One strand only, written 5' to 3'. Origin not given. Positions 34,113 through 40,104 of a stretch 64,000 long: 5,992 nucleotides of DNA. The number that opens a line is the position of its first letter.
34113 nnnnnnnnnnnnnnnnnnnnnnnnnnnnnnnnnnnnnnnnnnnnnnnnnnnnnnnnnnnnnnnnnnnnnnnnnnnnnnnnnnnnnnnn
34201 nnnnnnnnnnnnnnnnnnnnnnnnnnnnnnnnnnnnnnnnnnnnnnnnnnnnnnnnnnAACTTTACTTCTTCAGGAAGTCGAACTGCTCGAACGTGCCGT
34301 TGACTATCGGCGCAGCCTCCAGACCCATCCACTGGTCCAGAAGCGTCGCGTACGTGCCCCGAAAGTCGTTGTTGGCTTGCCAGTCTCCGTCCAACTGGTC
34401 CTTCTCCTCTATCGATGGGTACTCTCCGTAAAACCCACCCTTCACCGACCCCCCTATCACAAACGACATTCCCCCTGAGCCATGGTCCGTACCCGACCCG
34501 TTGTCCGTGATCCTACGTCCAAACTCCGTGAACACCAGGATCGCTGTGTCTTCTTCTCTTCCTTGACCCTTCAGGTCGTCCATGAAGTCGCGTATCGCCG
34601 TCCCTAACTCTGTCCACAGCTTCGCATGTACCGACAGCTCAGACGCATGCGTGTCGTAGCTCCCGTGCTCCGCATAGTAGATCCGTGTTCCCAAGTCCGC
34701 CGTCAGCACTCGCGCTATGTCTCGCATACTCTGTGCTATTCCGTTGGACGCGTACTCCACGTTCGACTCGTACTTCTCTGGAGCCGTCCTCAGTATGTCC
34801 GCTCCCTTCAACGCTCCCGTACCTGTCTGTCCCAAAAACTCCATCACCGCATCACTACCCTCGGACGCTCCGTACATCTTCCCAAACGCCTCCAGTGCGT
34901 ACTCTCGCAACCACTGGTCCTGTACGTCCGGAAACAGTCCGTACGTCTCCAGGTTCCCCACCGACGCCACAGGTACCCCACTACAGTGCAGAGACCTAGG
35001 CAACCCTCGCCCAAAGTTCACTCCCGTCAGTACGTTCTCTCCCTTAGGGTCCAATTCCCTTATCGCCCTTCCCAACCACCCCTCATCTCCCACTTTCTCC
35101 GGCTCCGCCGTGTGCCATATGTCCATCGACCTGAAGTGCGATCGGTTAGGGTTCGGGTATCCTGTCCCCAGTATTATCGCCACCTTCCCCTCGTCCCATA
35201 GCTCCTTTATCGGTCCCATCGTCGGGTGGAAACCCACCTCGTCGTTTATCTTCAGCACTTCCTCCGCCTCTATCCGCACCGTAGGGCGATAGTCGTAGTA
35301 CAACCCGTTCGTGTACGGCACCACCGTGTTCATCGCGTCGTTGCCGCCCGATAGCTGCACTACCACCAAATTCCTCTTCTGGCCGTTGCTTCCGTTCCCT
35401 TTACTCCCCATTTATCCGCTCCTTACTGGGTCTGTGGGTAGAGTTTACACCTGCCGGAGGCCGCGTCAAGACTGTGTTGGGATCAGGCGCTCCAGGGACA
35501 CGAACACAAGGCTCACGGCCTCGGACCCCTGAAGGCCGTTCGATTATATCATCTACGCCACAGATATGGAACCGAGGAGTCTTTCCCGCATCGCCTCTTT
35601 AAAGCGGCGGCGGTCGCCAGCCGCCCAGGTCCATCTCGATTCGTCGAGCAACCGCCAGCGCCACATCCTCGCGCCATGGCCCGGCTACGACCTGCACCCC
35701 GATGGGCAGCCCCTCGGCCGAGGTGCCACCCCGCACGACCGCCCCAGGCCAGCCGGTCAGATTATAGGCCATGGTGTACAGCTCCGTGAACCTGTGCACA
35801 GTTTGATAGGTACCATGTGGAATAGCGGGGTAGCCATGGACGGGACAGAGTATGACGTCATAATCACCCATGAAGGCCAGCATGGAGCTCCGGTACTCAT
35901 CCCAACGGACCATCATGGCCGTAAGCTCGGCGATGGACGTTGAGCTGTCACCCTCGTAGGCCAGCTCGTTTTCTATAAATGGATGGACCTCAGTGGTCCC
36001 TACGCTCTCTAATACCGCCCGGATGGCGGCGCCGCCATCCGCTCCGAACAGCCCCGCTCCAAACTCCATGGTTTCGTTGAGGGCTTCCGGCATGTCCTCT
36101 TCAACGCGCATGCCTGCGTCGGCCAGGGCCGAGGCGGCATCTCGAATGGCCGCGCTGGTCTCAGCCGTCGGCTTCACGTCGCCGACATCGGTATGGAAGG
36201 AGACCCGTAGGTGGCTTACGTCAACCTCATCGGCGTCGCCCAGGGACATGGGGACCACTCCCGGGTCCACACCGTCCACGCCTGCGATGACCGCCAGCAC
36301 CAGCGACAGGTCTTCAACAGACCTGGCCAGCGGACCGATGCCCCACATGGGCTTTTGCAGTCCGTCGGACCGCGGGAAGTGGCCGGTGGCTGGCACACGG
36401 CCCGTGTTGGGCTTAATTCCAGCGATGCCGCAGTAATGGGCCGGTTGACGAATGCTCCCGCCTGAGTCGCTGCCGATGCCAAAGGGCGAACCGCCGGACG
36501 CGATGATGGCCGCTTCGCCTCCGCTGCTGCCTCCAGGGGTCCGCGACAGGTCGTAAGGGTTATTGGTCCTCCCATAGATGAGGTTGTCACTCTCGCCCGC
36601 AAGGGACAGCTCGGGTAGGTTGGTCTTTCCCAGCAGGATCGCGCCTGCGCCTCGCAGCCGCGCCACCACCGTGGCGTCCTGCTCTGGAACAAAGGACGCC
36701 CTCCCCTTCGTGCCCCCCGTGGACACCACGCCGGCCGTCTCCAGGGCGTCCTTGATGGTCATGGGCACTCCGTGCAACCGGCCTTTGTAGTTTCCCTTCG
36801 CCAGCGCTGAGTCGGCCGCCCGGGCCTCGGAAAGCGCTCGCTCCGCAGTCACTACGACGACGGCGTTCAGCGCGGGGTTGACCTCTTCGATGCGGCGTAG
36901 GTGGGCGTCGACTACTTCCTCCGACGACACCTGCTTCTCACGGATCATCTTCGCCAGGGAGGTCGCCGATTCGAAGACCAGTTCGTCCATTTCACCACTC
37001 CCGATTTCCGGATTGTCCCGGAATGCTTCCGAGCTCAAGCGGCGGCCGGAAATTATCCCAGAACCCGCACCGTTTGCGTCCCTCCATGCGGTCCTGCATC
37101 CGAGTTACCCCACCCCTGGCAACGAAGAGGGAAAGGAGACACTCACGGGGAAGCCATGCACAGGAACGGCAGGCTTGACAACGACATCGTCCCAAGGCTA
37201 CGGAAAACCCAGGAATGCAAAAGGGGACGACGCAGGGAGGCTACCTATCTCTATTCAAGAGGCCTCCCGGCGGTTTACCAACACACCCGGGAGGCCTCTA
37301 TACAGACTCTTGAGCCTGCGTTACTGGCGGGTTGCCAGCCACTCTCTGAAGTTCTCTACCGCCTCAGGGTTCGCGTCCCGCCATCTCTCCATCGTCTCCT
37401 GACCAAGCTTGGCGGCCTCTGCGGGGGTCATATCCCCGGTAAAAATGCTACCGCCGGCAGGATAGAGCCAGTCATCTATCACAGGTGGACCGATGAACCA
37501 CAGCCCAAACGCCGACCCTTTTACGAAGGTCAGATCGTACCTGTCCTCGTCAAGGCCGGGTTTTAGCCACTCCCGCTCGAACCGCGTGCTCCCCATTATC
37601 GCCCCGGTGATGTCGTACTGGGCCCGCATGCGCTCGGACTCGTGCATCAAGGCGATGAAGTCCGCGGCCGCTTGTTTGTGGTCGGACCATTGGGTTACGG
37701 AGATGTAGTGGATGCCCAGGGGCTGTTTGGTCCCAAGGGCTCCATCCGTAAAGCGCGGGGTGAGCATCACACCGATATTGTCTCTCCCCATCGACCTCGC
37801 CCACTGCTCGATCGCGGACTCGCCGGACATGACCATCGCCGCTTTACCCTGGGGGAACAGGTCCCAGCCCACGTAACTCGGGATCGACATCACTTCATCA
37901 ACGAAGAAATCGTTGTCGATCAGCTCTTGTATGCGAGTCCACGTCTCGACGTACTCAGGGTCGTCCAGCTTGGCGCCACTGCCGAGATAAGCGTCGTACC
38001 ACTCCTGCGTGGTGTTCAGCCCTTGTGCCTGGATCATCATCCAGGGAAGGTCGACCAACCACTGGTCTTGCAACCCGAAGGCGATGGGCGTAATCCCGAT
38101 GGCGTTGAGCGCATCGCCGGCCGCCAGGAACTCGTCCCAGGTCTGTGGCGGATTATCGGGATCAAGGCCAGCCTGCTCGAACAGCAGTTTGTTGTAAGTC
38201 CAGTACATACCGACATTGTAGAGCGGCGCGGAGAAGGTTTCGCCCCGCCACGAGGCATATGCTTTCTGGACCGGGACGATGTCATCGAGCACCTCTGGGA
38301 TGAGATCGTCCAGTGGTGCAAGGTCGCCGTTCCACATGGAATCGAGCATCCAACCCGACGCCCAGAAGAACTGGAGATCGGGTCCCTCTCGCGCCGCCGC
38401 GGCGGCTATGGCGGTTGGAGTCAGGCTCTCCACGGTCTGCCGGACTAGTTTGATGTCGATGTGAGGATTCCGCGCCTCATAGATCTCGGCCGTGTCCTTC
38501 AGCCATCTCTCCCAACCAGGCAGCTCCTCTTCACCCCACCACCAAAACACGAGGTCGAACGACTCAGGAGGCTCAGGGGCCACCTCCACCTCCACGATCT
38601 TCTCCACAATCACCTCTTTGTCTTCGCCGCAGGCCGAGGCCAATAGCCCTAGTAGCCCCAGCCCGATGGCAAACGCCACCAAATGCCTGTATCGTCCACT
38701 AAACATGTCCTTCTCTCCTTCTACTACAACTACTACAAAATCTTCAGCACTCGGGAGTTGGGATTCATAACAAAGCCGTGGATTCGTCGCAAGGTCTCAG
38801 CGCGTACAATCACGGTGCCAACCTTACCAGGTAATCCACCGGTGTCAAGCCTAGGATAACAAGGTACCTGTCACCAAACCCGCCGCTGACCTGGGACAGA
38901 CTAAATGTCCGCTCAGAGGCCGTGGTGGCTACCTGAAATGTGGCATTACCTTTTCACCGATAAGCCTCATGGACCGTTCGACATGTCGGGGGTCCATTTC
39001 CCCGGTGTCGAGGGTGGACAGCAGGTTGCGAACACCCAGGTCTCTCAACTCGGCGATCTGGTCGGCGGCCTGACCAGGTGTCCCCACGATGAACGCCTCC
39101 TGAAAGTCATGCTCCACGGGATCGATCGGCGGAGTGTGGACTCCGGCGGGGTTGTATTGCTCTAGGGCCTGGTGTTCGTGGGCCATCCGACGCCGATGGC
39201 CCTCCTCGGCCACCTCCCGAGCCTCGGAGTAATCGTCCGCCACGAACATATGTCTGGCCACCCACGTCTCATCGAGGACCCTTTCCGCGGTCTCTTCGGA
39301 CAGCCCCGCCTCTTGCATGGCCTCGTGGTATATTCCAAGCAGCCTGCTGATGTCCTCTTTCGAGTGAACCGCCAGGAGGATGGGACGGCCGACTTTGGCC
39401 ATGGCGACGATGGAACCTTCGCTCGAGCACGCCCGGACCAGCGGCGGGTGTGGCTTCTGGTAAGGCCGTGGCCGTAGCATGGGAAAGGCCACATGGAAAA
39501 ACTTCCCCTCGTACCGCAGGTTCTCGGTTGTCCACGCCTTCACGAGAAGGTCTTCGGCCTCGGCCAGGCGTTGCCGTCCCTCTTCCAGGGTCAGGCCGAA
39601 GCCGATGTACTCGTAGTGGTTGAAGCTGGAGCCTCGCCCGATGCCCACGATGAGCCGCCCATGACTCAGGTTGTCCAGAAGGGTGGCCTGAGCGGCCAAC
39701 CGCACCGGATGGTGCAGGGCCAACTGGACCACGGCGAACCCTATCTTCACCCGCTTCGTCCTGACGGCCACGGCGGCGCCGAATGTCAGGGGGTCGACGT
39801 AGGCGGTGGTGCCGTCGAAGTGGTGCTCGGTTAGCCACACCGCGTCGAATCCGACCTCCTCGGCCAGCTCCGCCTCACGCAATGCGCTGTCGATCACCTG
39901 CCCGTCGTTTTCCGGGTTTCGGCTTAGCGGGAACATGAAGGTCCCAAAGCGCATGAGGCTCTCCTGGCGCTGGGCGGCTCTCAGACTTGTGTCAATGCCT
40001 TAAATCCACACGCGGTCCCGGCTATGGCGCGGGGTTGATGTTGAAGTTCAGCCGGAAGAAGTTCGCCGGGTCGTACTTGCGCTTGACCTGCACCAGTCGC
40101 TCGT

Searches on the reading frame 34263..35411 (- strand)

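Call 7: search_protein_families(library=pfam, proteins=[window:34263-35411:-], max_evalue=0.001)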
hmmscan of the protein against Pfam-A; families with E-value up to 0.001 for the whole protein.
window:34263-35411:- (382 aa): 1 family
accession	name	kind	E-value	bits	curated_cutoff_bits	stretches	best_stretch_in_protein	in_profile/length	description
PF07394.17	DUF1501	-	3.9e-29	102.4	27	1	231-339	233-344/390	Protein of unknown function (DUF1501)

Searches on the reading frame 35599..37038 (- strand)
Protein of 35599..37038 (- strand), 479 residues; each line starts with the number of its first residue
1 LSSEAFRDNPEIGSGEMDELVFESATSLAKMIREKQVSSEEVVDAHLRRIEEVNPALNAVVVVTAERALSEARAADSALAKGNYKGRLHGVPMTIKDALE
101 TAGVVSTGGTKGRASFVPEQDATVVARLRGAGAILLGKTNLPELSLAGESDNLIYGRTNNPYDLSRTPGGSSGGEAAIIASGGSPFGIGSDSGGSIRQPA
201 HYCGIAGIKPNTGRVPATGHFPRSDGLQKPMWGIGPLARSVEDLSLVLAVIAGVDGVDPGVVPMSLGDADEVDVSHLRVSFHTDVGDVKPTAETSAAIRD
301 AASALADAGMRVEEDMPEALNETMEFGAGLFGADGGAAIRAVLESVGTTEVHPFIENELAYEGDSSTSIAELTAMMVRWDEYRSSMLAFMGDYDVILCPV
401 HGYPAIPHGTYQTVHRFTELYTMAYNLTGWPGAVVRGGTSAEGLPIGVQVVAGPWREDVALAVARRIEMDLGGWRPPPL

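Call 7: search_protein_families(library=pfam, proteins=[window:35599-37038:-], max_evalue=0.001)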
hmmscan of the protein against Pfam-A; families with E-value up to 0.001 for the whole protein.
window:35599-37038:- (479 aa): 1 family
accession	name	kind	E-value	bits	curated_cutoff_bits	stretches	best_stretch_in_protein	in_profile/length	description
PF01425.27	Amidase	-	1.9e-105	354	27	1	41-458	1-442/445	Amidase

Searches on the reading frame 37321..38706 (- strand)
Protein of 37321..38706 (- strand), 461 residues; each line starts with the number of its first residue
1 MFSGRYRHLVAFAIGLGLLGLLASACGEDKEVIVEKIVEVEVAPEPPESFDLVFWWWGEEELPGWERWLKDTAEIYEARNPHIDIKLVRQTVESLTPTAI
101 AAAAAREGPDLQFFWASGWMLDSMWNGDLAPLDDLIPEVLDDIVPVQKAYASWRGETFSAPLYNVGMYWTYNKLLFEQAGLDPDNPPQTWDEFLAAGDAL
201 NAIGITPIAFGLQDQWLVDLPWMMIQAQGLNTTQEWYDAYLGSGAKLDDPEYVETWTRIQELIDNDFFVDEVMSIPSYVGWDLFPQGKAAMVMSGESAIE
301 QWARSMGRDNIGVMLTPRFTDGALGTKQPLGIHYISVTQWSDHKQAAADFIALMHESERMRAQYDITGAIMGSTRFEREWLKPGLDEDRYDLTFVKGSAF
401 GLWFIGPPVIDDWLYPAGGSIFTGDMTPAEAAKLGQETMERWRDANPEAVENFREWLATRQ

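Call 7: search_protein_families(library=pfam, proteins=[window:37321-38706:-], max_evalue=0.001)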
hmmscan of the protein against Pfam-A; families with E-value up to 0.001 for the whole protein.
window:37321-38706:- (461 aa): 2 families
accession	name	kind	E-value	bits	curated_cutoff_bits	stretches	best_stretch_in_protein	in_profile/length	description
PF13416.11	SBP_bac_8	-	9.2e-26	91.7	27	1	73-369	3-258/279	Bacterial extracellular solute-binding protein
PF01547.30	SBP_bac_1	-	2.9e-25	90.3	26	1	65-354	10-300/307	Bacterial extracellular solute-binding protein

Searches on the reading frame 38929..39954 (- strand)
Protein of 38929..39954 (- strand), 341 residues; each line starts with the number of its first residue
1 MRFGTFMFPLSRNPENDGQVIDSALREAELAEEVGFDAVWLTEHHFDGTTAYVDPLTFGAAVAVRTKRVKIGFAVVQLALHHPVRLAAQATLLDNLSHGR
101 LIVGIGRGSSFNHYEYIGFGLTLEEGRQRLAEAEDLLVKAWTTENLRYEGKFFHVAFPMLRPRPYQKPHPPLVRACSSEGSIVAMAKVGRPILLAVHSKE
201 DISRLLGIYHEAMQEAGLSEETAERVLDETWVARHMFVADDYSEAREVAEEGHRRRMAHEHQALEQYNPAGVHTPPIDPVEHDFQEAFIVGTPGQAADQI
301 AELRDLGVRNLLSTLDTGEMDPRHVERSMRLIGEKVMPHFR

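Call 7: search_protein_families(library=pfam, proteins=[window:38929-39954:-], max_evalue=0.001)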
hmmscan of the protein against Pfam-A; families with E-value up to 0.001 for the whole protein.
window:38929-39954:- (341 aa): 1 family
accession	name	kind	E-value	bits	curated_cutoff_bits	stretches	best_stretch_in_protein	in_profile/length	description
PF00296.26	Bac_luciferase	-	2.2e-59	201.8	27.9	1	1-309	1-313/314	Luciferase-like monooxygenase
